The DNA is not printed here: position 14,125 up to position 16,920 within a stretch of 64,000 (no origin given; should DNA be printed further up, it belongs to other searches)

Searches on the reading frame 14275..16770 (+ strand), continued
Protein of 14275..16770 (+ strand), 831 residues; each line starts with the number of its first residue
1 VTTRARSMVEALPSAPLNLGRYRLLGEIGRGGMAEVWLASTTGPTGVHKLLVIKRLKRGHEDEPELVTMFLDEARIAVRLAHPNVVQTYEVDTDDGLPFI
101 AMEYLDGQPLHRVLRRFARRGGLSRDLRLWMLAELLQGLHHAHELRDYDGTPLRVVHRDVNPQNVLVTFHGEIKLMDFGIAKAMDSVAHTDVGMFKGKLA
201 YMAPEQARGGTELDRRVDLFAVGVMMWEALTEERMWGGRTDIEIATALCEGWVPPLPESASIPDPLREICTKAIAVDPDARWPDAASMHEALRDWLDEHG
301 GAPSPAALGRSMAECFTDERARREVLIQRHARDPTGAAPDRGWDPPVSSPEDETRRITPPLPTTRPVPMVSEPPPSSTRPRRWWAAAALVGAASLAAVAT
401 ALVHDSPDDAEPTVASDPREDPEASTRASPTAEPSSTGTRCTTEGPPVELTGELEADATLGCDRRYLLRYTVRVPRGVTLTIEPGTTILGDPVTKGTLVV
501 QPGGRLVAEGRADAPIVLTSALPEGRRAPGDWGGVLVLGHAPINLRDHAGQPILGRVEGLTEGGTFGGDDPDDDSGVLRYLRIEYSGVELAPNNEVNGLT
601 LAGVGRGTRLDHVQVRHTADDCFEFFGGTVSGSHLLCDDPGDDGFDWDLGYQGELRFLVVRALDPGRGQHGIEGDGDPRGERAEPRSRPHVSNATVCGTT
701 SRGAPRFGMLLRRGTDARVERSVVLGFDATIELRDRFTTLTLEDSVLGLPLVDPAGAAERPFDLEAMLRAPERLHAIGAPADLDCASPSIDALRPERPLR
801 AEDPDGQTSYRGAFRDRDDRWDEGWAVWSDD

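Call 71: find_encoding_contigs(protein=P0290, flank=8000, max_places=2)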
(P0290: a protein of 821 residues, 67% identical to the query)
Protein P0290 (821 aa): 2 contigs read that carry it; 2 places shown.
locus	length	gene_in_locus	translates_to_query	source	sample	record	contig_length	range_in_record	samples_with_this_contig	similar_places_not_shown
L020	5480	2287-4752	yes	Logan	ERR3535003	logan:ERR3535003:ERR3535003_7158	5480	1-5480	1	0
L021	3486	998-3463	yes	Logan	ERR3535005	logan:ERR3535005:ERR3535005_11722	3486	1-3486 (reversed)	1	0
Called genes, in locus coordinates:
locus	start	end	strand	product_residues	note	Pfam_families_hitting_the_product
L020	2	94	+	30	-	?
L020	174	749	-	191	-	-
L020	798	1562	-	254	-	-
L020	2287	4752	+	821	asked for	PF00069:Pkinase, PF07714:PK_Tyr_Ser-Thr, PF28492:Beta_helix_4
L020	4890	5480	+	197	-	?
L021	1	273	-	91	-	?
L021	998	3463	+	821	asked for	PF00069:Pkinase, PF07714:PK_Tyr_Ser-Thr, PF28492:Beta_helix_4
